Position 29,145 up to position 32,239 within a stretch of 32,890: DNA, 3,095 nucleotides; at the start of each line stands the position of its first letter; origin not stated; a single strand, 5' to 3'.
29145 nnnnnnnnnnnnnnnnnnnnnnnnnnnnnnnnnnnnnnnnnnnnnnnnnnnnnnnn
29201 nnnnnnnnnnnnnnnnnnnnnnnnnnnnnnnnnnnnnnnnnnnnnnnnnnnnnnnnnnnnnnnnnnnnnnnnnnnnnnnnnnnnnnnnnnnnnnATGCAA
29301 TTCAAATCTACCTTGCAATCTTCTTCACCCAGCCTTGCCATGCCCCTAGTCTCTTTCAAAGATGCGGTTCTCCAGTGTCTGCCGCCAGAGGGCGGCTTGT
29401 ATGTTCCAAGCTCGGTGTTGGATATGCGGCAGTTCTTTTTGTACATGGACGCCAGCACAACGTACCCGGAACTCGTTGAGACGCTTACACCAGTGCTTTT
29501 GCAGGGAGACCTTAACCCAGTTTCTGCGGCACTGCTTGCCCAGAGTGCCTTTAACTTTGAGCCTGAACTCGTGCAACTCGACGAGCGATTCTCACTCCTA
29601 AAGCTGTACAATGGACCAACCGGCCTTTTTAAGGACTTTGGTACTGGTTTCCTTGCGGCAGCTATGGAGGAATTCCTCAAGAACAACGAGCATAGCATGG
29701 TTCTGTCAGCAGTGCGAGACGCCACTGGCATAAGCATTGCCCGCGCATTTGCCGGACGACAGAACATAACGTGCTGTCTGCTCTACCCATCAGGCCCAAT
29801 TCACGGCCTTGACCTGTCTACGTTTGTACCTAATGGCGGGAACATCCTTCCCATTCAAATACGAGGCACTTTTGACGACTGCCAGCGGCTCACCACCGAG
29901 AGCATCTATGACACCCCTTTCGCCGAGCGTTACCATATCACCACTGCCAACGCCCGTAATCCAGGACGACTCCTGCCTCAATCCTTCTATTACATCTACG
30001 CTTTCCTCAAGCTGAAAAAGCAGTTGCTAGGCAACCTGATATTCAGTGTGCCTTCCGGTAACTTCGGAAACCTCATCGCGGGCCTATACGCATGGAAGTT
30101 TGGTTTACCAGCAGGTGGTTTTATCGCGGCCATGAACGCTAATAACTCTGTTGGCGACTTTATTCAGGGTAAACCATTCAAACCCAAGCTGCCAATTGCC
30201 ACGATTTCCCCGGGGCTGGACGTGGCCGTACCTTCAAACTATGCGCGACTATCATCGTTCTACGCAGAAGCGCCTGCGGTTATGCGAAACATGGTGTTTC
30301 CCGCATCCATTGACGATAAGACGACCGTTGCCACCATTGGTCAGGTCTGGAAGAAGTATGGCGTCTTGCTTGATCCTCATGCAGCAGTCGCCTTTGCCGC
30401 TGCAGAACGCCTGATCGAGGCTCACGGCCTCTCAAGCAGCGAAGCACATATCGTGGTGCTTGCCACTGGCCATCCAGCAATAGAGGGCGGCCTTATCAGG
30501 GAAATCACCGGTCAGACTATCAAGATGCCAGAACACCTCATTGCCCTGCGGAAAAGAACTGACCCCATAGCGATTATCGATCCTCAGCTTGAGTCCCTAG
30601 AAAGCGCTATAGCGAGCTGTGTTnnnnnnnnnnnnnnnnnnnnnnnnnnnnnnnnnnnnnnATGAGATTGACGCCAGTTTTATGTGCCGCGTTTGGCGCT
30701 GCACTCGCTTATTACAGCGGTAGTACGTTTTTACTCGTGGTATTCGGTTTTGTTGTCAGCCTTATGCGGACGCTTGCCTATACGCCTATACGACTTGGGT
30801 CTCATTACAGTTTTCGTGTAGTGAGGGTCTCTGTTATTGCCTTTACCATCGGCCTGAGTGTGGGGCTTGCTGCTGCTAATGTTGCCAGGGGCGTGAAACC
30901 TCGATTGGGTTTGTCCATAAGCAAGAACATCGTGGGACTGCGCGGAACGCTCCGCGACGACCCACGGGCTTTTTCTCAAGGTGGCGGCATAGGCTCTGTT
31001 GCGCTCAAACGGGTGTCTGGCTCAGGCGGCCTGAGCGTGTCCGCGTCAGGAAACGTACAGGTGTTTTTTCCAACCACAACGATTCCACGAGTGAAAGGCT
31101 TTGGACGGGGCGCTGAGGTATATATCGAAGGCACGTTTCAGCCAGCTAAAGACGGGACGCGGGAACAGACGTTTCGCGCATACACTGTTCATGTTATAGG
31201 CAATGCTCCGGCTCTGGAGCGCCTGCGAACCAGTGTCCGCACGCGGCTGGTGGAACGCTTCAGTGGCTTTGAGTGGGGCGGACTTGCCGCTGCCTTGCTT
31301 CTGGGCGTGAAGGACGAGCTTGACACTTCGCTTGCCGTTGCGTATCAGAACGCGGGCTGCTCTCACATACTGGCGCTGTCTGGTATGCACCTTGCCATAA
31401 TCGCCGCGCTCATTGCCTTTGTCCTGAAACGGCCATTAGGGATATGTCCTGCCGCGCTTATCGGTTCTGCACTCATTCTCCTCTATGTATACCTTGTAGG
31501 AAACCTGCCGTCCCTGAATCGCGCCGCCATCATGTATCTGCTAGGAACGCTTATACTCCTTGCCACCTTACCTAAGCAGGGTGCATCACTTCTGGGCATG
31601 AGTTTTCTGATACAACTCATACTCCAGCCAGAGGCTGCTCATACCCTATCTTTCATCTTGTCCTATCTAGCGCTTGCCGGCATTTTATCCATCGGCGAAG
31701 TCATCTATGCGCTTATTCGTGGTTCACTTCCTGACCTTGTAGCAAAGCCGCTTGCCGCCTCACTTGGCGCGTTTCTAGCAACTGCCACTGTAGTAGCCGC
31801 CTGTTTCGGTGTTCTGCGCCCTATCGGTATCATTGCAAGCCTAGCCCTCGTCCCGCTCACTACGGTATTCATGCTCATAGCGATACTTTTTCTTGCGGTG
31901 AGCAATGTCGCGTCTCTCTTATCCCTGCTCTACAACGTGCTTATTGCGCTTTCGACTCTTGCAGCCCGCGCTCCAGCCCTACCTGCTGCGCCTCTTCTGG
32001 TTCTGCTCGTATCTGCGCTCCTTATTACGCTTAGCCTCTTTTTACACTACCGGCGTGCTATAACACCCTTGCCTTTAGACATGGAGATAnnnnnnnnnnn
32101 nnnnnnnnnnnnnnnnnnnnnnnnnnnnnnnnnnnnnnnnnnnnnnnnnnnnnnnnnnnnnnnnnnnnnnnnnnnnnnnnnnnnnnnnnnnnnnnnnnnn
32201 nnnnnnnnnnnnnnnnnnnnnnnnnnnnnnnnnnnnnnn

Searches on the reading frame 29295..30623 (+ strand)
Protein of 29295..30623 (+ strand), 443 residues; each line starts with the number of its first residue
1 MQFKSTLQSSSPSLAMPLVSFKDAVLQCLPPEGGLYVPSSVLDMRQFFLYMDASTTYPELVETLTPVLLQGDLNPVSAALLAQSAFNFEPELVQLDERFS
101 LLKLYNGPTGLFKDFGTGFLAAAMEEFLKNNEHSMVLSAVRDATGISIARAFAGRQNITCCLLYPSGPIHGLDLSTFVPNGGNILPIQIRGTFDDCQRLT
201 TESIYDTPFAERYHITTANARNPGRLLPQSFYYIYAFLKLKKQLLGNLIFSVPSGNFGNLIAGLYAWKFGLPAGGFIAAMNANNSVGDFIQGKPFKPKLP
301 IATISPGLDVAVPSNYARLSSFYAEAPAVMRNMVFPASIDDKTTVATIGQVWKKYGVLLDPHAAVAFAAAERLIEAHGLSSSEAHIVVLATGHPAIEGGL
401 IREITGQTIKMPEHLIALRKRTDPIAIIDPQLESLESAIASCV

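Call 52: search_protein_families(library=pfam, proteins=[window:29295-30623:+], max_evalue=0.00001)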
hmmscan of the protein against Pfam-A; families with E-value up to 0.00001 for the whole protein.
window:29295-30623:+ (443 aa): 1 family
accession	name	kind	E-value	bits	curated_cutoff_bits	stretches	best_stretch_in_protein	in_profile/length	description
PF00291.31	PALP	-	1.2e-10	41.7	35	1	105-392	30-295/295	Pyridoxal-phosphate dependent enzyme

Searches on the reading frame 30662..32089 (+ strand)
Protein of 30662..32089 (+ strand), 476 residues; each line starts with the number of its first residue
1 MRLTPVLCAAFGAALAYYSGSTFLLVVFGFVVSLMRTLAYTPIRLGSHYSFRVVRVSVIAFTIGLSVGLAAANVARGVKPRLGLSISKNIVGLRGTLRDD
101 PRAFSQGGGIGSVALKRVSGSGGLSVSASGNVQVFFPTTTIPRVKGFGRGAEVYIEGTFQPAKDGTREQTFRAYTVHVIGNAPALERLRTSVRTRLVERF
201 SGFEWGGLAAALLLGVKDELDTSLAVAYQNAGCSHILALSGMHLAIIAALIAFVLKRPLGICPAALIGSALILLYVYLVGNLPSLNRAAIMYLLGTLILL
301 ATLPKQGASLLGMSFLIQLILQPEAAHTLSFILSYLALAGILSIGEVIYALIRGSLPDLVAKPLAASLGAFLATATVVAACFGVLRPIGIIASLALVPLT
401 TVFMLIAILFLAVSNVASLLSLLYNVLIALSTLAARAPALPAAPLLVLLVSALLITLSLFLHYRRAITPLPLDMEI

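Call 52: search_protein_families(library=pfam, proteins=[window:30662-32089:+], max_evalue=0.00001)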
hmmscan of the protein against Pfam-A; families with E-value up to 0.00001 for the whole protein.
window:30662-32089:+ (476 aa): 1 family
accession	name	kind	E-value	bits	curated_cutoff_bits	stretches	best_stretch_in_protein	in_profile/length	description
PF03772.21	Competence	-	1.5e-33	116.8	23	1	212-462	1-267/270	Competence protein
